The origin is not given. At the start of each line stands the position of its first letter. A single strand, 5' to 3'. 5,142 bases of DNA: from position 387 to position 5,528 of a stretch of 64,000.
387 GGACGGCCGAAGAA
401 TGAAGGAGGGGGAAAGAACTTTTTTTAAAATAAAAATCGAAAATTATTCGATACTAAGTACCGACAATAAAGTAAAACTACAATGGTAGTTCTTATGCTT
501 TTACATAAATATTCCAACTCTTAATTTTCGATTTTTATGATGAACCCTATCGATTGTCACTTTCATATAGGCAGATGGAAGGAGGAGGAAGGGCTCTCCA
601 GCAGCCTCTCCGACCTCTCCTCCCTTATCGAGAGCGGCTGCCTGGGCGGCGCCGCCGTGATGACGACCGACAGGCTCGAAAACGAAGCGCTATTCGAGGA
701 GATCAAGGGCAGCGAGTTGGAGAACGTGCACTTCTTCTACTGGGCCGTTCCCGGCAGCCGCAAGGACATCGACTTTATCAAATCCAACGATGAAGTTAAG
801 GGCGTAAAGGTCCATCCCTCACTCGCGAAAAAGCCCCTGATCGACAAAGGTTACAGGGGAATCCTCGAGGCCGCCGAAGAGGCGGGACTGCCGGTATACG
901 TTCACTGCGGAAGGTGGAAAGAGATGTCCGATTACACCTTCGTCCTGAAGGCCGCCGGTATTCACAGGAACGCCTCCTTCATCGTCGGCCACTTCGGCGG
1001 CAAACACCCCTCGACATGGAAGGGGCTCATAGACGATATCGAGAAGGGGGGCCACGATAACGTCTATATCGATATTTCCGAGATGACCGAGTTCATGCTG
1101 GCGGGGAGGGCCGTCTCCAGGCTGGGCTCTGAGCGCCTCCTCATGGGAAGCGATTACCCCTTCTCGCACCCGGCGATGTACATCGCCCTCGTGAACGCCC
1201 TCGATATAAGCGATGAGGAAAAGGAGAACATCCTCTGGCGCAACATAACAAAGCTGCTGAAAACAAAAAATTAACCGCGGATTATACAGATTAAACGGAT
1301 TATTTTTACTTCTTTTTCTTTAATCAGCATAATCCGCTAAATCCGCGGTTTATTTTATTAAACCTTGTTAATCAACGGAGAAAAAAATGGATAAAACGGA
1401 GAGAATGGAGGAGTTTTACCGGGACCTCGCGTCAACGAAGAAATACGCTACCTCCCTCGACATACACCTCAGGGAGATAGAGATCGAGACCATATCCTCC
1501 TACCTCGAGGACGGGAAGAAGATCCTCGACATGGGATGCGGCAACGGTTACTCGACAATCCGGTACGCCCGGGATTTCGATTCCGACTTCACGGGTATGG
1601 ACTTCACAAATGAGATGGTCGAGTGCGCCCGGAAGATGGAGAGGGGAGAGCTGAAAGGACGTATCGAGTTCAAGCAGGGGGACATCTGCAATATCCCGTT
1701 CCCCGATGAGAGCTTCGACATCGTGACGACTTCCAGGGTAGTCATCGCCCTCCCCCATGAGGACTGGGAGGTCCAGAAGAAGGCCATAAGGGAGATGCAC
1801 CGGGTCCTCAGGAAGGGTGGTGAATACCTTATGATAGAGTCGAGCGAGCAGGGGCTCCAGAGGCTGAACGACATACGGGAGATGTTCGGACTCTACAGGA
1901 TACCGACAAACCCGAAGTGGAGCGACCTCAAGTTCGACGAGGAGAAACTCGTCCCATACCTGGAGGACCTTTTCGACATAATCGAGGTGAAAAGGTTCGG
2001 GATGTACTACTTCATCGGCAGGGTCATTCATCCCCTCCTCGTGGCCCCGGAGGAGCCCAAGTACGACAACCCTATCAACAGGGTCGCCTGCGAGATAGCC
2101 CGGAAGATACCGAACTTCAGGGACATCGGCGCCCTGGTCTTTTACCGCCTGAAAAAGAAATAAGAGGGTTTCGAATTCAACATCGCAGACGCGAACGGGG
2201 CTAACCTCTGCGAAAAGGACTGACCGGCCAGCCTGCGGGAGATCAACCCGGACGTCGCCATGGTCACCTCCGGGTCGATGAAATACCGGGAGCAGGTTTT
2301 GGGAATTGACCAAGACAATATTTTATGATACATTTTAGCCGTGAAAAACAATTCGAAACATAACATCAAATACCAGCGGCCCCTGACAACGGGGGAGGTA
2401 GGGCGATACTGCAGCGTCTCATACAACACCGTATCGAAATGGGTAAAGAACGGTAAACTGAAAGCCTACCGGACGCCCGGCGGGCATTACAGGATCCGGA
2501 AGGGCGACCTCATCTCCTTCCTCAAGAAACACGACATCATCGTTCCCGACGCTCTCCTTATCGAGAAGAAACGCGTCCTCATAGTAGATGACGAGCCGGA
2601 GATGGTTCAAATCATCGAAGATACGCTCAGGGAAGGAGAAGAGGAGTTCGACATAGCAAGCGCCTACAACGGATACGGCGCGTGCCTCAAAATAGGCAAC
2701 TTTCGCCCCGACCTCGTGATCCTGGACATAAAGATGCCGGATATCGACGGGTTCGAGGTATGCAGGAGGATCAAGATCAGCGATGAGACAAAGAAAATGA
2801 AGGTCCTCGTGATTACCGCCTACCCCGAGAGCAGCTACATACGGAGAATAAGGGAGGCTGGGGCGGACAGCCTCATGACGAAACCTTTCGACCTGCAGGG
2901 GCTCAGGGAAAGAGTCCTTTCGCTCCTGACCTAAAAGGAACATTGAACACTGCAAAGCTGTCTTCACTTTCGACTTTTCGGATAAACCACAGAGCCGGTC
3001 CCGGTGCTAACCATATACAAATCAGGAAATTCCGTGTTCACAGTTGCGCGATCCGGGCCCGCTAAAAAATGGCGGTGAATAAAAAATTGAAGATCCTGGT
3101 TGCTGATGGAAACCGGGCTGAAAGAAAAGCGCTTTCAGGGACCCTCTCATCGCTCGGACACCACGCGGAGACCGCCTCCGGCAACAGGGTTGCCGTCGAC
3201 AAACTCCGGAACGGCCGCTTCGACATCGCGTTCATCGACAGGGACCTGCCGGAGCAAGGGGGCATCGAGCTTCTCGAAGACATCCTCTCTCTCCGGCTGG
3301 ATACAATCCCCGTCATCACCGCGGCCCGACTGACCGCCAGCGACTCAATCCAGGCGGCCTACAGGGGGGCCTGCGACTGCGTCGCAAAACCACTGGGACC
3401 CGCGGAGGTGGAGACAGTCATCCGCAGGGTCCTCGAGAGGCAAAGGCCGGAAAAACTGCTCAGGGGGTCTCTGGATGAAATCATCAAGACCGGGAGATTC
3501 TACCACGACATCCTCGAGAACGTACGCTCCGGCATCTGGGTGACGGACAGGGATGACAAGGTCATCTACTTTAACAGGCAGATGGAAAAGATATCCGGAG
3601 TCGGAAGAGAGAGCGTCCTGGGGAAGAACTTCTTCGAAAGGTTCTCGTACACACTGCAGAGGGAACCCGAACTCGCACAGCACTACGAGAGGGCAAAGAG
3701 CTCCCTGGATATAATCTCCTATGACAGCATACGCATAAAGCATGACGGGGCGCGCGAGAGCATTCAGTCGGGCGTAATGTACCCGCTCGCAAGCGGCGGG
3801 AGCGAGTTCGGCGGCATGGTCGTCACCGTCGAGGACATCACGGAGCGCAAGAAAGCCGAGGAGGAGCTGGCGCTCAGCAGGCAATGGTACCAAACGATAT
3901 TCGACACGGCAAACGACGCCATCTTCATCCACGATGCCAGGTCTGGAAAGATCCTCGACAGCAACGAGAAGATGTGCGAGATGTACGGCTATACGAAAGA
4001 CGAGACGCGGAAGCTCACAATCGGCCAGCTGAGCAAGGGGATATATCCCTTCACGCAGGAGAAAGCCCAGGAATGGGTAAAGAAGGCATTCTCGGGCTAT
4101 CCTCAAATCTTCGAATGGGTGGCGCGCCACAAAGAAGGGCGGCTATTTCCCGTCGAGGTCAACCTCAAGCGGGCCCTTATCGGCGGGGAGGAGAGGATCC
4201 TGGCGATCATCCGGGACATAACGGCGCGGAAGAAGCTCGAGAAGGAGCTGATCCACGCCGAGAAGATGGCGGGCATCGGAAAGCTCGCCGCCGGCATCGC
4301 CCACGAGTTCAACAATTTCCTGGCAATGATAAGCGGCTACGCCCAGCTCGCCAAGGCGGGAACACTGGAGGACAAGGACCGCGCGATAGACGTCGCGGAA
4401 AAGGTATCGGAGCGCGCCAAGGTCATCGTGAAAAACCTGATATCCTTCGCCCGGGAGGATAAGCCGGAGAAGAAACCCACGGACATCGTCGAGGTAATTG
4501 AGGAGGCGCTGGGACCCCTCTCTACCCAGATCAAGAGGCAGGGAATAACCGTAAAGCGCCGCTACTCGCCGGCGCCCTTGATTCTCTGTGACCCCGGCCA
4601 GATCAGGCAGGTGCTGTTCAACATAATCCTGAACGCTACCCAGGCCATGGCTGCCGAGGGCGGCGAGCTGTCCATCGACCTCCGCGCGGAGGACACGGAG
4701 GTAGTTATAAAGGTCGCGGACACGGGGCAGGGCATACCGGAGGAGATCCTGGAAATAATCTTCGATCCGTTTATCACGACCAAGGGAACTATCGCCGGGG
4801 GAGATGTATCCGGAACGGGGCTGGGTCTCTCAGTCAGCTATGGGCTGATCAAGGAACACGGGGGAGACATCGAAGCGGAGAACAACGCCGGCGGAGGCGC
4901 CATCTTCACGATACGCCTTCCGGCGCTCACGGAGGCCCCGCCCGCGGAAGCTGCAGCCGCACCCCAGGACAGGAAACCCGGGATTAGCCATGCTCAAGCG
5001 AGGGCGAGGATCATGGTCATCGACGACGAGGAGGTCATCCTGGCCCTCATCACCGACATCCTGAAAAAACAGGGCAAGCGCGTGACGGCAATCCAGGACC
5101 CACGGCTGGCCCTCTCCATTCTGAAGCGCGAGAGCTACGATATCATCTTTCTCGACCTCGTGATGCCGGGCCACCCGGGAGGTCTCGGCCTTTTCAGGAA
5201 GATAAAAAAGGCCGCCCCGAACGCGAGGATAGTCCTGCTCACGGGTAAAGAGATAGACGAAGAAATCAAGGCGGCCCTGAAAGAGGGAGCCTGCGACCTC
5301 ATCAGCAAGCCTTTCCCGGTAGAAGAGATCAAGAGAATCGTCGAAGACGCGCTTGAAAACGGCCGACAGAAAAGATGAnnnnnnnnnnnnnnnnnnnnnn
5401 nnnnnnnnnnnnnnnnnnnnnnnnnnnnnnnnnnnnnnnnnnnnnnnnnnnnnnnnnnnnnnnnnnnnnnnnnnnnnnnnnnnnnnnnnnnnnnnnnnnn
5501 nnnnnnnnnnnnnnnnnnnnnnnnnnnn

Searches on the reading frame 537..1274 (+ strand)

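Call 49: search_protein_families(library=pfam, proteins=[window:537-1274:+], max_evalue=0.001)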
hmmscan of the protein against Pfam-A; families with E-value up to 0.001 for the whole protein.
window:537-1274:+ (245 aa): 2 families
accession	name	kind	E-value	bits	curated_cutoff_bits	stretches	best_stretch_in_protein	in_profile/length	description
PF04909.20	Amidohydro_2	-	2.5e-18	67.3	26.4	1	85-242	105-288/289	Amidohydrolase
PF01026.27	TatD_DNase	-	3.1e-05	23.9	27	1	107-214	112-211/253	TatD related DNase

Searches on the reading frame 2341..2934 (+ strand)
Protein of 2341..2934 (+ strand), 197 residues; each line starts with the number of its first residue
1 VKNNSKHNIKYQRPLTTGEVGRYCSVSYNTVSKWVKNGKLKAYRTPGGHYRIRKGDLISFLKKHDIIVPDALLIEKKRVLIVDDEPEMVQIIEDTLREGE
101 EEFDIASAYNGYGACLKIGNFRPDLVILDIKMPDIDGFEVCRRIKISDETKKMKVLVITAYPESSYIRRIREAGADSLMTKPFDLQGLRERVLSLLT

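Call 49: search_protein_families(library=pfam, proteins=[window:2341-2934:+], max_evalue=0.001)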
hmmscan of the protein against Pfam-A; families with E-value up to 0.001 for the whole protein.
window:2341-2934:+ (197 aa): 2 families
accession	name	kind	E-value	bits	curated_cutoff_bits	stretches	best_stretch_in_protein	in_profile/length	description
PF00072.30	Response_reg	-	3.7e-27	95.1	30.2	1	79-192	1-110/111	Response regulator receiver domain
PF12728.13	HTH_17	-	5.9e-13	49.3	27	1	15-64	2-50/51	Helix-turn-helix domain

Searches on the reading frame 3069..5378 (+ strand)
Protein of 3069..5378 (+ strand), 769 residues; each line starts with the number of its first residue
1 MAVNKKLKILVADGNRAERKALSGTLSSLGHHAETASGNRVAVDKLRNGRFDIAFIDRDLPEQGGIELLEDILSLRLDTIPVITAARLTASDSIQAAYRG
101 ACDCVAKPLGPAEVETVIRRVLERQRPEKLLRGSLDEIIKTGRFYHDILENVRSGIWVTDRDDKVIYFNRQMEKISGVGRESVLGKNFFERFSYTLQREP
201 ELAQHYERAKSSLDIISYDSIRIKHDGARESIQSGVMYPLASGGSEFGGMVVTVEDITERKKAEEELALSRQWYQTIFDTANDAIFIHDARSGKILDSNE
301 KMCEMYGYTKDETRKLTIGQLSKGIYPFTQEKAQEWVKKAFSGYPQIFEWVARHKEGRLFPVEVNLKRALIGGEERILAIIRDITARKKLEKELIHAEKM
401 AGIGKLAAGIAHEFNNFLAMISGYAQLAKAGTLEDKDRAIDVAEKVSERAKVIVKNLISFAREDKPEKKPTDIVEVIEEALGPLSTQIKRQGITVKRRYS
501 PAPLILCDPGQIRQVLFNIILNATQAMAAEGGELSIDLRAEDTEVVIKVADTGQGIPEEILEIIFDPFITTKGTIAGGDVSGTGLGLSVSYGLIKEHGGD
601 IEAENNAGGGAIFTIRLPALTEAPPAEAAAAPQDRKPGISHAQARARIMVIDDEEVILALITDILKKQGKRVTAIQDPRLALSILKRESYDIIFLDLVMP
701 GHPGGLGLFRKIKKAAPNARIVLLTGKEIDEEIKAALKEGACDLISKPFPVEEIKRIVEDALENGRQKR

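Call 49: search_protein_families(library=pfam, proteins=[window:3069-5378:+], max_evalue=0.001)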
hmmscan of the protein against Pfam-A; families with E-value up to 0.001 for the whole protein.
window:3069-5378:+ (769 aa): 9 families
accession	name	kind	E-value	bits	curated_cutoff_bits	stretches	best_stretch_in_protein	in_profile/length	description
PF00072.30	Response_reg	-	2.8e-38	130.9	30.2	2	648-758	1-110/111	Response regulator receiver domain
PF02518.31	HATPase_c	-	1.6e-24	86.9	26.4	1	508-619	2-109/111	Histidine kinase-, DNA gyrase B-, and HSP90-like ATPase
PF13426.13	PAS_9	-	4e-22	78.9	27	2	282-386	1-103/103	PAS domain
PF00989.32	PAS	-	3e-18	66.3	22.6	2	144-205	2-65/113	PAS fold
PF13188.13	PAS_8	-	5.9e-17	61.3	21.8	2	274-337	3-61/65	PAS domain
PF08448.16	PAS_4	-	1.1e-14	55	23.1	1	149-261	1-109/110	PAS fold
PF12860.13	PAS_7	-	2.9e-09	37.5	27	1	149-265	1-115/115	PAS fold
PF00512.31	HisKA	-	4e-08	33.6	26.9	1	404-464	3-64/66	His Kinase A (phospho-acceptor) domain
PF08447.18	PAS_3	-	0.00058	20.5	25.6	0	297-364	3-70/89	PAS fold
